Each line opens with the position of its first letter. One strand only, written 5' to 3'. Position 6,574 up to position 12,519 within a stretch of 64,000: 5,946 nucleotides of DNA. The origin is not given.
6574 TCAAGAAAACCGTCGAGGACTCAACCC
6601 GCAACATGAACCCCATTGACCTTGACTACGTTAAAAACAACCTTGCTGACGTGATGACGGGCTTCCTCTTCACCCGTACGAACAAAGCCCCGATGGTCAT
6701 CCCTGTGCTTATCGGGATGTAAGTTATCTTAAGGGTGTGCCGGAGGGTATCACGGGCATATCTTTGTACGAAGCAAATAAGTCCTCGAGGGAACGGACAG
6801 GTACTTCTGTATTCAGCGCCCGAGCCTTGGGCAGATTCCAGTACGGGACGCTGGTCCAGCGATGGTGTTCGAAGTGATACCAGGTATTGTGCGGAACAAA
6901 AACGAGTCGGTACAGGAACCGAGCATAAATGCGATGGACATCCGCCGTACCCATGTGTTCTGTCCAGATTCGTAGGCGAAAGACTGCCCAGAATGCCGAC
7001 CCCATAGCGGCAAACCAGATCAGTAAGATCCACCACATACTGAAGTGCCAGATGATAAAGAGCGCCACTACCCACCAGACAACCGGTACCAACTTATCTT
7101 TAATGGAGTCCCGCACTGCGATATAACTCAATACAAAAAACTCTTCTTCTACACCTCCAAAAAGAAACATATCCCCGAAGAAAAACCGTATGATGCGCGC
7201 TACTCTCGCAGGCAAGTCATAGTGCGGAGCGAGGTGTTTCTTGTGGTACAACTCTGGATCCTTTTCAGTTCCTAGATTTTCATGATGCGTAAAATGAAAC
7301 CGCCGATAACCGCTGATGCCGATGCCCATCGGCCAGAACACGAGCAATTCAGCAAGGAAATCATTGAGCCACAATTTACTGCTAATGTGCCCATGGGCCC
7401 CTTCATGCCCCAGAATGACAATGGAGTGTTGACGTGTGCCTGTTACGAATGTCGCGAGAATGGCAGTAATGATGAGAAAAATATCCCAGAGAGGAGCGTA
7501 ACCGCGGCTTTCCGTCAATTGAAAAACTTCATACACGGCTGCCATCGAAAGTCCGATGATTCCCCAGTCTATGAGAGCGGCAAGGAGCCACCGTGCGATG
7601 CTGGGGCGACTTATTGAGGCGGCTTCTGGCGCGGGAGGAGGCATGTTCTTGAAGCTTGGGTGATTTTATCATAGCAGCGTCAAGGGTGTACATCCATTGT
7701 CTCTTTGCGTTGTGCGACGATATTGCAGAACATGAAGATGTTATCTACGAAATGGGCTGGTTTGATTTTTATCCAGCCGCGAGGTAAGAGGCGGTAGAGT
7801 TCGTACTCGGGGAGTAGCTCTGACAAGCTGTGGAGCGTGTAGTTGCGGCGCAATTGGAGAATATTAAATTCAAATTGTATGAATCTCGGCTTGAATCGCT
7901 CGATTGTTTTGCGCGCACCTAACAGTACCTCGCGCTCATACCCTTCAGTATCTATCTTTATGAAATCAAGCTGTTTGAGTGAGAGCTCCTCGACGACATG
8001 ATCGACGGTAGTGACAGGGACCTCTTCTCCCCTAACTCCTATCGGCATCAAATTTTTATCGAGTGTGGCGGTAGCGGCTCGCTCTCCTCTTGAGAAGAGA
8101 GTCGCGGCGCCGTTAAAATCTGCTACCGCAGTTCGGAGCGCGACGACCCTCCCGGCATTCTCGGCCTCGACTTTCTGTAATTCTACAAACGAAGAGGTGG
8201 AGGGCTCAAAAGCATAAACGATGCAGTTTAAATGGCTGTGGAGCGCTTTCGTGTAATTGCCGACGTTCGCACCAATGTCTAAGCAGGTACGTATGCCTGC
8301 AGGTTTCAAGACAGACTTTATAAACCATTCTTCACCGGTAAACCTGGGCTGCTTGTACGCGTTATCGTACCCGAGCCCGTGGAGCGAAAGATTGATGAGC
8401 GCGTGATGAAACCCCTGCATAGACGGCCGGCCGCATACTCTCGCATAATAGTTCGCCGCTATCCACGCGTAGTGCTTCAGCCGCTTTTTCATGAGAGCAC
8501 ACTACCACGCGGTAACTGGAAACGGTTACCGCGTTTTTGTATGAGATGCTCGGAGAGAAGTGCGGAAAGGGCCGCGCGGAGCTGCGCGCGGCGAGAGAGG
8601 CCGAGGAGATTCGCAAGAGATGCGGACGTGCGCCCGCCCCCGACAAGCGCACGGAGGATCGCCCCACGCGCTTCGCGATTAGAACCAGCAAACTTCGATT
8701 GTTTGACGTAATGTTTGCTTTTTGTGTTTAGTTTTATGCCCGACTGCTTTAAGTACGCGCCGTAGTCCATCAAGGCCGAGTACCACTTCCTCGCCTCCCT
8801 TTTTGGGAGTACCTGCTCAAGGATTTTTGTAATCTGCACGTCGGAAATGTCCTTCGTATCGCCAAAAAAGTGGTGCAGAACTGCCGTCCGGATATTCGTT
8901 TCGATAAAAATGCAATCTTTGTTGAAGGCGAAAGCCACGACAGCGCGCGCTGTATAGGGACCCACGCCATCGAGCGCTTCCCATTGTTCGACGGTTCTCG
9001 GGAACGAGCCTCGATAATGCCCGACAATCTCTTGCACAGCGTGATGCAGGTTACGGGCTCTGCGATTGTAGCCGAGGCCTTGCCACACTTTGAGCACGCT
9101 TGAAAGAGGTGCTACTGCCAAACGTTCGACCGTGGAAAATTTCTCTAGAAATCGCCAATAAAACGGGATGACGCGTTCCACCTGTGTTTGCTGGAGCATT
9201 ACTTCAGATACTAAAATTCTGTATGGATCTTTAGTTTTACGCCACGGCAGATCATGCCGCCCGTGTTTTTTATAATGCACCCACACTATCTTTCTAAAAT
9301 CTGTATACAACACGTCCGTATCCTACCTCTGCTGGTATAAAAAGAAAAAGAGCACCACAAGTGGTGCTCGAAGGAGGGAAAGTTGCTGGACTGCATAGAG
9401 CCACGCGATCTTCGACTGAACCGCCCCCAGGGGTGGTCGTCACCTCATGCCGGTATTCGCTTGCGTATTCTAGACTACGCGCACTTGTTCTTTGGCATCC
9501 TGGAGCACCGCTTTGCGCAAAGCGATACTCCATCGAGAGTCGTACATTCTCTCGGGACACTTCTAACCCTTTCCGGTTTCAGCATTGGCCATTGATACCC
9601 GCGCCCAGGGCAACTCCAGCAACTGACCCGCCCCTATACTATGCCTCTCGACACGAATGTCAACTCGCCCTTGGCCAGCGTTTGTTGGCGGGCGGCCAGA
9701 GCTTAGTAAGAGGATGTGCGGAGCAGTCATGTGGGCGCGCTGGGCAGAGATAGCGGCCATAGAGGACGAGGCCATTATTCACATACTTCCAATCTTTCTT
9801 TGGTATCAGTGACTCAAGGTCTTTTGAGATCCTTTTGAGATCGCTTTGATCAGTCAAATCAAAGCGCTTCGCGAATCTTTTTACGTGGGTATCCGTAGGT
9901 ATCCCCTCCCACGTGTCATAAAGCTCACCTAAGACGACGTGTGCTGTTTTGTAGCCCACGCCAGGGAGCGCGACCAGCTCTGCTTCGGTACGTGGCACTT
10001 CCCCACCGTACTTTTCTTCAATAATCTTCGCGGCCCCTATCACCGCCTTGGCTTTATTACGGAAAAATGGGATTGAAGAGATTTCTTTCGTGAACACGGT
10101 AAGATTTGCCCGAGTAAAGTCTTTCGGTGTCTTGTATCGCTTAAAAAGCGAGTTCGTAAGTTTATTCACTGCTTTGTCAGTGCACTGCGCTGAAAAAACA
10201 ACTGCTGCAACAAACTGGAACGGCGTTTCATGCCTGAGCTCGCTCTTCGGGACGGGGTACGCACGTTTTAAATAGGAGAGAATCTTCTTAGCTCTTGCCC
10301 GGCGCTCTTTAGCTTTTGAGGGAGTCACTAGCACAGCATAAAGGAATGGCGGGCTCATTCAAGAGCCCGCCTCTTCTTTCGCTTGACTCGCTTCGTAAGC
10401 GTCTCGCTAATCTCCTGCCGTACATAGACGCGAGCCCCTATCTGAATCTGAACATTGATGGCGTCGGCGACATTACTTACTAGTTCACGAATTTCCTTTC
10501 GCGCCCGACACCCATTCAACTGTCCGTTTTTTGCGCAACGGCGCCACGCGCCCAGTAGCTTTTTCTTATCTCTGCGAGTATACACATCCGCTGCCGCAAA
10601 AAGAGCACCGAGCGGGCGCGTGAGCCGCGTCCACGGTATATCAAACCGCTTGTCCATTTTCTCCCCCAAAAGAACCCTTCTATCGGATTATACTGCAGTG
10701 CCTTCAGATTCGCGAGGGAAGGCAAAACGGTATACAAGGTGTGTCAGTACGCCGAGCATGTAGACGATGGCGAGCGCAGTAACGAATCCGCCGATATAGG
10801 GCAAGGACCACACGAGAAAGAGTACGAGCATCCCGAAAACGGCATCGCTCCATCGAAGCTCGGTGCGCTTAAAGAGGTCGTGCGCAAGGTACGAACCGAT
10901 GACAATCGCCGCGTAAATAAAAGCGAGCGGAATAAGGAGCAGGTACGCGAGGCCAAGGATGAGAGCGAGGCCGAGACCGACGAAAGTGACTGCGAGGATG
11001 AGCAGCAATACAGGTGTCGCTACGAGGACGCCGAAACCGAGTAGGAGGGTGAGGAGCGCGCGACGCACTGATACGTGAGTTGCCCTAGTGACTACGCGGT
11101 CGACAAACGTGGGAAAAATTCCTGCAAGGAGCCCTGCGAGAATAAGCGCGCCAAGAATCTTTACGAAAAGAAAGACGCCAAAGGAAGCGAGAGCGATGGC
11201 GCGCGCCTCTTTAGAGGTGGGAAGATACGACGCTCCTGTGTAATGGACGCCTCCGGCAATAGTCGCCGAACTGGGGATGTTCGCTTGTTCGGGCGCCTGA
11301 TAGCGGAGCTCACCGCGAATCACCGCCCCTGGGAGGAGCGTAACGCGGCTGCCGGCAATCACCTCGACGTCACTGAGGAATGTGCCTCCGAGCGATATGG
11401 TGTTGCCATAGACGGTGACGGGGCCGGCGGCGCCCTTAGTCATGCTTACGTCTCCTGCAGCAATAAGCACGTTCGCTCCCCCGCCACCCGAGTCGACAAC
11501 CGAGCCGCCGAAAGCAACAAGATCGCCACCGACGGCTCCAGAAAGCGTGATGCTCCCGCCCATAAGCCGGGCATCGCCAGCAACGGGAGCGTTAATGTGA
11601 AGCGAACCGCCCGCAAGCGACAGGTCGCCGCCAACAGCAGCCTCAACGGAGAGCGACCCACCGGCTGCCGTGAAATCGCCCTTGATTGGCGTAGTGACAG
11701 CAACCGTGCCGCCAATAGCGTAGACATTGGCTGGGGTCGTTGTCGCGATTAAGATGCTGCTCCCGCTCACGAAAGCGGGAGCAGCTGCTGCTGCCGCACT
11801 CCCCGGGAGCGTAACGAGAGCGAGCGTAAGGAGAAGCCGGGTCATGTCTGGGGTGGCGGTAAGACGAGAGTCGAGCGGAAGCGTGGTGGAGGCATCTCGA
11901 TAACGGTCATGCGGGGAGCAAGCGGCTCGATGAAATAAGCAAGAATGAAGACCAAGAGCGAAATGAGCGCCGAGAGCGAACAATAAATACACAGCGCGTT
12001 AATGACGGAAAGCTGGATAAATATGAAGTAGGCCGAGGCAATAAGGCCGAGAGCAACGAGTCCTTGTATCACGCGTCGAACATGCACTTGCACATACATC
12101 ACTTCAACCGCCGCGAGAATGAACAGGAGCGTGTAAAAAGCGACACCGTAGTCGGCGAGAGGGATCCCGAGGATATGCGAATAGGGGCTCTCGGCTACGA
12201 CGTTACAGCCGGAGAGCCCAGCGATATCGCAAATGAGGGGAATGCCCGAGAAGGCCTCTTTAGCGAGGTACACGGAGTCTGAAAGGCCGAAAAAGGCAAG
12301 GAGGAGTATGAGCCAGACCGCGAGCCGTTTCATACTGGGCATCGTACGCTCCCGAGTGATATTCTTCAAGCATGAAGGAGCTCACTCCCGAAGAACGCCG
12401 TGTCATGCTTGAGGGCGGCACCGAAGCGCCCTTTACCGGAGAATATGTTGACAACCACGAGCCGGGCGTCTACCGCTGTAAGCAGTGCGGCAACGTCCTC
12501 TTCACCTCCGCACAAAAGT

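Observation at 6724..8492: Lower-GC lipid-modification genes (desaturase + FkbM methyltransferase here, CFA synthase at 49125..50231) in an otherwise streamlined, CPR-like genome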

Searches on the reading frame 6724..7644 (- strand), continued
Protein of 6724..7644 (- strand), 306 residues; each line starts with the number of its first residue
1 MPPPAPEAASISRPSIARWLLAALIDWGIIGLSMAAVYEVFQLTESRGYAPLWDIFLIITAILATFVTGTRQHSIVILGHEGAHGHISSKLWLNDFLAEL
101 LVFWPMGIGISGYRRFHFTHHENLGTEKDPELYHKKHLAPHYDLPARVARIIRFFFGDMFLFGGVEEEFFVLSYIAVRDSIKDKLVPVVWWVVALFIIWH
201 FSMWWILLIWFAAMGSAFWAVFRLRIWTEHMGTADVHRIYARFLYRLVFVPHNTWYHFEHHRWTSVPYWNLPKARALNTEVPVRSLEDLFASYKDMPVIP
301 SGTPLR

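Call 72: find_encoding_contigs(protein=P0136, flank=5000, max_places=2)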
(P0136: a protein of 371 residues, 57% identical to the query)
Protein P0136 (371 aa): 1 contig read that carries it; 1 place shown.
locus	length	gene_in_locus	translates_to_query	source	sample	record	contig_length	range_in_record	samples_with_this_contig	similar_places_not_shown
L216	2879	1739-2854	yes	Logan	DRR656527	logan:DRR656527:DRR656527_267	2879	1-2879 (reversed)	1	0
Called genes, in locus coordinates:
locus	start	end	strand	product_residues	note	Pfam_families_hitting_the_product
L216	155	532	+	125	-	PF00072:Response_reg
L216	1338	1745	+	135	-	-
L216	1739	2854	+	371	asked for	PF00487:FA_desaturase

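Call 73: find_encoding_contigs(protein=P0141, flank=5000, max_places=2)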
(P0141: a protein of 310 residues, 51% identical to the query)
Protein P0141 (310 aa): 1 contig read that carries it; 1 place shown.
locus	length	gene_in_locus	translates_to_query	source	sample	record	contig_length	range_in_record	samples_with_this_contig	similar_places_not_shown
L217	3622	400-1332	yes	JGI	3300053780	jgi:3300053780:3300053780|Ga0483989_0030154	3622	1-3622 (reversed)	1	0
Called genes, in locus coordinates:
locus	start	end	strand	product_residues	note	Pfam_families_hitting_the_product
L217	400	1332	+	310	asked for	PF00487:FA_desaturase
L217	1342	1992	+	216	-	PF01786:AOX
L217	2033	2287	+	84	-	-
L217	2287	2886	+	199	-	PF07690:MFS_1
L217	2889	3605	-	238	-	PF02535:Zip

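Call 82: search_dna_similar(query=window:6724-7644:-, collection=plasmids, mode=protein, max_rows=12)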
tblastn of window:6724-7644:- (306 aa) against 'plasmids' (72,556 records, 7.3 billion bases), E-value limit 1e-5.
Records with a match: 10; places in all: 10; records where one place covers at least 80% of the query: 5.
Best place of each record, by identity: <60% 10.
By first word of the organism name: Acinetobacter 4; Staphylococcus 3; Eleftheria 1; Burkholderia 1; Ralstonia 1.
By predicted mobility (MOB-suite, as given by PLSDB): non-mobilizable 6; mobilizable 3; conjugative 1.
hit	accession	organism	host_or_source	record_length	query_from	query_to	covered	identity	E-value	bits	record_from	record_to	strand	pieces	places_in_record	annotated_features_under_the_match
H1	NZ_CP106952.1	Eleftheria terrae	soil sample,soil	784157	20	299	92%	25.7%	5e-8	62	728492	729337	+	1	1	fatty acid desaturase family protein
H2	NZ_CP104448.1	Acinetobacter baumannii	Homo sapiens,sputum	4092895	7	273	87%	23.3%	6e-8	61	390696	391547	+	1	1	none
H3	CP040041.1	Acinetobacter baumannii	Homo sapiens,blood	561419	7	273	87%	22.9%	2e-7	60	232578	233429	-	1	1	fatty acid desaturase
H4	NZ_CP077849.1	Acinetobacter baumannii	Homo sapiens,Rectal swab_P28_BU14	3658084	7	273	87%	22.9%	2e-7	60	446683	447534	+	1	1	none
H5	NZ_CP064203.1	Acinetobacter baumannii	Homo sapiens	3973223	7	273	87%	22.9%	2e-7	60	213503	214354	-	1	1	none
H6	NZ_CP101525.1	Burkholderia arboris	mixed culture,soil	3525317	63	272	69%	27.4%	2e-13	78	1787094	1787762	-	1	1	none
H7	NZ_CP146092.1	Ralstonia sp. RRA.1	-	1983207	63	280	71%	25.4%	8e-6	55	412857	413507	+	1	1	none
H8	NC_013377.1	Staphylococcus epidermidis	-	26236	58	277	72%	24.4%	5e-7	59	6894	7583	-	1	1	fatty acid desaturase family protein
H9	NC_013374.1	Staphylococcus epidermidis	-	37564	58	277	72%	23.9%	5e-7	59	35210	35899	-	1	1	fatty acid desaturase family protein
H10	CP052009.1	Staphylococcus aureus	Homo sapiens,blood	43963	62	277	71%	23.9%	7e-7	58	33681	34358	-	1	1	none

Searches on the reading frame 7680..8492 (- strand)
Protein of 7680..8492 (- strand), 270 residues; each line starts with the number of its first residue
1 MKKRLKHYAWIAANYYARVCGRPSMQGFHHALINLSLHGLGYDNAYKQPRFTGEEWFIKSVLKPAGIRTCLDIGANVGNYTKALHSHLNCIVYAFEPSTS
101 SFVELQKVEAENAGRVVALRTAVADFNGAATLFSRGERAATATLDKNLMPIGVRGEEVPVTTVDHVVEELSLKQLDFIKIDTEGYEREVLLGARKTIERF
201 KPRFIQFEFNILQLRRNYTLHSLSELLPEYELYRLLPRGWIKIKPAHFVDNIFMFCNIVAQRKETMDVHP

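Call 4: search_protein_families(library=pfam, proteins=[window:7680-8492:-])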
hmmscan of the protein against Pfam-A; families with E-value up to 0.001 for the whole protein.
window:7680-8492:- (270 aa): 1 family
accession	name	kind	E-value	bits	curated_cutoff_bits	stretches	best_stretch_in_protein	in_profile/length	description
PF05050.19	Methyltransf_21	-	6.3e-20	72.4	22.7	1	72-210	1-149/173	Methyltransferase FkbM domain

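Call 34: search_protein_families(library=ncbifam, proteins=[window:7680-8492:-], max_evalue=0.01)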
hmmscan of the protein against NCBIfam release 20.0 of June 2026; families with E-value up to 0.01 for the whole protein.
window:7680-8492:- (270 aa): 1 family
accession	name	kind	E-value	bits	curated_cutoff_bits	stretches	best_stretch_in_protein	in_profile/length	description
TIGR01444.1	fkbM_fam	subfamily_domain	6.8e-25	88.2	37.7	1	69-204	1-138/143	FkbM family methyltransferase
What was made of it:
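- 7680..8492 (-): FkbM-family SAM methyltransferase (270 aa), substrate unknown. PF05050 scores 72 bits and TIGR01444 88 bits (calls 4, 34).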

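Call 55: search_solved_structures(query=window:7680-8492:-, max_evalue=0.01)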
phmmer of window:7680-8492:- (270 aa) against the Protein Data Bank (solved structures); distinct sequences matched with E-value up to 0.01: 0.

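Call 69: find_related_loci(query=window:7680-8492:-, collection=viral_contigs, flank=5000)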
Query window:7680-8492:- (270 aa) in viral_contigs; peptide patterns used: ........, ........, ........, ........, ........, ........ (x = any residue, [..] = any of these).
20 stretches matched a pattern, but none encodes a relative of the query by tblastn (E <= 1e-3).

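Call 83: search_dna_similar(query=window:7680-8492:-, collection=plasmids, mode=protein, max_rows=12)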
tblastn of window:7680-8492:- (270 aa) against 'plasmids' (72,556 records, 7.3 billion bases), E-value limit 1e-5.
Records with a match: 29; places in all: 30; records where one place covers at least 80% of the query: 7.
Best place of each record, by identity: <60% 29.
By first word of the organism name: Azospirillum 13; Bradyrhizobium 4; Rhizobium 2; Streptomyces 2; Indioceanicola 1; Nostoc 1; Halotia 1; Ensifer 1; Burkholderia 1; Streptomonospora 1; and 2 more.
By predicted mobility (MOB-suite, as given by PLSDB): non-mobilizable 22; conjugative 4; mobilizable 3.
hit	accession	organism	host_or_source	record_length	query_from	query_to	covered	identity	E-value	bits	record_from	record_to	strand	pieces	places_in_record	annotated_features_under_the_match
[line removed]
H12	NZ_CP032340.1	Azospirillum brasilense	soil sample,Agricultural field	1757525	13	269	95%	32.6%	1e-21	101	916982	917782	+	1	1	none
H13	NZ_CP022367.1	Azospirillum sp. TSH58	single cell,paddy soils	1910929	13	263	93%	32.2%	8e-22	101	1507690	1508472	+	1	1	record has no annotation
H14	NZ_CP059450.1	Azospirillum brasilense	Prokaryotes,soil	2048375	13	263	93%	30.7%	1e-20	99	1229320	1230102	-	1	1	none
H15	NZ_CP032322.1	Azospirillum argentinense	soil sample,Agricultural field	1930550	13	263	93%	30.7%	2e-19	95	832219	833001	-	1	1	record has no annotation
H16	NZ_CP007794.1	Azospirillum argentinense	Triticum aestivum L.,Root,wheat ...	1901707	13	263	93%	30.7%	2e-19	94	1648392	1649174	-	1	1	record has no annotation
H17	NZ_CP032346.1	Azospirillum brasilense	soil sample,Agricultural field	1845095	13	263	93%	29.8%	2e-18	92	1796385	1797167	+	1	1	record has no annotation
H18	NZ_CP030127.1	Indioceanicola profundi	sediment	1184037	1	210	78%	31.2%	1e-17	89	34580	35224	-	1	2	none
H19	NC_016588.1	Azospirillum lipoferum 4B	-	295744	36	210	65%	33.9%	4e-17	88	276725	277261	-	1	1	FkbM family methyltransferase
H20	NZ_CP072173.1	Rhizobium sp. AB2/73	Phyla canescens,cell culture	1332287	57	216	59%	34.3%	5e-6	55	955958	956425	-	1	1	record has no annotation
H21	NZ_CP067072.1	Rhizobium sp. AB2/73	Phyla canescens,cell culture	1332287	57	216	59%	34.3%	5e-6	55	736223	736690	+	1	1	record has no annotation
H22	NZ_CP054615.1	Azospirillum oryzae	cell culture,soil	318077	46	205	59%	31.1%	7e-8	61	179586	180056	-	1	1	FkbM family methyltransferase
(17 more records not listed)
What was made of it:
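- Closest known: FkbM. Different: The closest plasmid-borne homologues are only 30-34% identical (call 83).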

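Call 84: get_annotated_region(hit=H11, flank=7000)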
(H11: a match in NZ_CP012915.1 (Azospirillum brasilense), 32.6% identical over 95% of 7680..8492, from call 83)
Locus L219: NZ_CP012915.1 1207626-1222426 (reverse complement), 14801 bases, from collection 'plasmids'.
description: Azospirillum brasilense strain Sp 7 plasmid ABSP7_p1, complete sequence
organism: Azospirillum brasilense (NCBI taxid 192)
taxonomy: Bacteria; Pseudomonadota; Alphaproteobacteria; Rhodospirillales; Azospirillaceae; Azospirillum; Azospirillum brasilense
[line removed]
typing (MOB-suite, as given by PLSDB): non-mobilizable; replicon rep_cluster_622
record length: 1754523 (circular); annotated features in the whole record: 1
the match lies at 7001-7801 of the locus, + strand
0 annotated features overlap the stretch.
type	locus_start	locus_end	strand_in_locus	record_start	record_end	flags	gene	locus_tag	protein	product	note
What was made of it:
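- Tried and rejected: Plasmid tblastn (calls 82-84): only 23-34% identity, and the best record is unannotated.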

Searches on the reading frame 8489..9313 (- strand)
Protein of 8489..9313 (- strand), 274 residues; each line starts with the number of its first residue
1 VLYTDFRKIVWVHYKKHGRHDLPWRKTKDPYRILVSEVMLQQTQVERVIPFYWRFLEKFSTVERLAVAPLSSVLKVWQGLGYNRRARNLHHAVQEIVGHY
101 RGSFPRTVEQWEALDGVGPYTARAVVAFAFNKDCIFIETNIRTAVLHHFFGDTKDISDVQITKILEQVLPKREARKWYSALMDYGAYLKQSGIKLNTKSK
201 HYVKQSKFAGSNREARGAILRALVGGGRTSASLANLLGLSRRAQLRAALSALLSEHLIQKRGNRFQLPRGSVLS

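Call 4: search_protein_families(library=pfam, proteins=[window:8489-9313:-])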
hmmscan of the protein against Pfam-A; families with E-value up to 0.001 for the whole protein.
window:8489-9313:- (274 aa): 3 families
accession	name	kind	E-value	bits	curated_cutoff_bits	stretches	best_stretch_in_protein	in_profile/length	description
PF00730.31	HhH-GPD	-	4.5e-16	59.6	26.2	1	35-170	1-107/108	HhH-GPD superfamily base excision DNA repair protein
PF00633.29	HHH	-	6.3e-08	32.5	24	1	100-128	2-30/30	Helix-hairpin-helix motif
PF25213.1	HVO_A0261_N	-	0.00038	20.7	35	1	214-267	11-63/86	HVO_A0261 N-terminal domain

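Call 34: search_protein_families(library=ncbifam, proteins=[window:8489-9313:-], max_evalue=0.01)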
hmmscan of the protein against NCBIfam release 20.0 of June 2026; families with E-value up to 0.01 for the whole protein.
window:8489-9313:- (274 aa): 5 families
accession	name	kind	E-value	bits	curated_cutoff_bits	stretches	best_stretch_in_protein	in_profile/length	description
TIGR01084.1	mutY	equivalog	3.5e-60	203.9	286.5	1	6-188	2-189/277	A/G-specific adenine glycosylase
NF008132.0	PRK10880.1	equivalog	2e-47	162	427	1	4-188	5-192/351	A/G-specific adenine glycosylase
NF010488.0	PRK13910.1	equivalog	1.3e-23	83.9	471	1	38-188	1-151/290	adenine-specific DNA glycosylase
TIGR01083.1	nth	equivalog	2e-17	63.5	211.7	1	28-187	25-183/192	endonuclease III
NF007978.0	PRK10702.1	equivalog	2.5e-06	27.3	405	1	65-171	67-169/211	endonuclease III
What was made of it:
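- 8489..9313 (-): MutY-like HhH-GPD glycosylase: a conserved backbone gene that bounds the variable slot and lies upstream in the same transcription unit. TIGR01084 mutY scores 204 bits, below its cutoff; HhH-GPD domain present (calls 4, 34).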

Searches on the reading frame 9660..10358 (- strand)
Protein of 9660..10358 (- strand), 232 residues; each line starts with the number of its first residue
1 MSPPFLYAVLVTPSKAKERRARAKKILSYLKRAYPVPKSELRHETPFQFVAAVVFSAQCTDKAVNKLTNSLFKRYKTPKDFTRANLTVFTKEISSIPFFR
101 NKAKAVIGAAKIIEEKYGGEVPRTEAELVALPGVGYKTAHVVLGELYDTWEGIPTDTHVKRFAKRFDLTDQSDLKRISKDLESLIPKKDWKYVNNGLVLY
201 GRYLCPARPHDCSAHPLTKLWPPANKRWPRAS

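Call 4: search_protein_families(library=pfam, proteins=[window:9660-10358:-])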
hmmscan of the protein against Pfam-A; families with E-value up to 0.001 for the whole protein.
window:9660-10358:- (232 aa): 2 families
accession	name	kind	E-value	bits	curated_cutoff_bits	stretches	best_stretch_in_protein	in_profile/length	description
PF00730.31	HhH-GPD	-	8.3e-19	68.4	26.2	1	52-187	2-108/108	HhH-GPD superfamily base excision DNA repair protein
PF00633.29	HHH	-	2.2e-07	30.8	24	1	116-143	1-28/30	Helix-hairpin-helix motif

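Call 34: search_protein_families(library=ncbifam, proteins=[window:9660-10358:-], max_evalue=0.01)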
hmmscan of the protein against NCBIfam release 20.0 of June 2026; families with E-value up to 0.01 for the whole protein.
window:9660-10358:- (232 aa): 7 families
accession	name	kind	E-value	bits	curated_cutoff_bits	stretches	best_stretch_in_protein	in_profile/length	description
TIGR01083.1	nth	equivalog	1.5e-60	204.1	211.7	1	21-212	2-192/192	endonuclease III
NF007978.0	PRK10702.1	equivalog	5.1e-34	117.7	405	1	21-214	4-196/211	endonuclease III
TIGR01084.1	mutY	equivalog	2.6e-13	50.2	286.5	1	44-219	26-204/277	A/G-specific adenine glycosylase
NF008132.0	PRK10880.1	equivalog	4.4e-08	32.6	427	1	44-219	29-207/351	A/G-specific adenine glycosylase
NF010488.0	PRK13910.1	equivalog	0.00022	20.7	471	1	62-217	10-163/290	adenine-specific DNA glycosylase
NF053634.1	MonDNAglycDR2438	equivalog_domain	0.00036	20.2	400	1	128-188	110-169/219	monofunctional DNA glycosylase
TIGR00588.1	ogg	subfamily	0.0055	15.9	397.85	1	126-167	220-261/310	8-oxoguanine DNA-glycosylase (ogg)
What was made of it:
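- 9660..10358 (-): Endonuclease III (Nth): a backbone gene with GC as low as des and fkbM. TIGR01083 scores 204 bits (call 34).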

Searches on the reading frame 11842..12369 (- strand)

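Call 48: search_protein_families(library=pfam, proteins=[window:11842-12369:-], max_evalue=0.0001)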
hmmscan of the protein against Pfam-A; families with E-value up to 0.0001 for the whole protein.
window:11842-12369:- (175 aa): 1 family
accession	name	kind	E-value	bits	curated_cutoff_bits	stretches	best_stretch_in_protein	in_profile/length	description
PF07884.19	VKOR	-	1.4e-24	87.2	27.5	1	19-144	1-133/134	Vitamin K epoxide reductase family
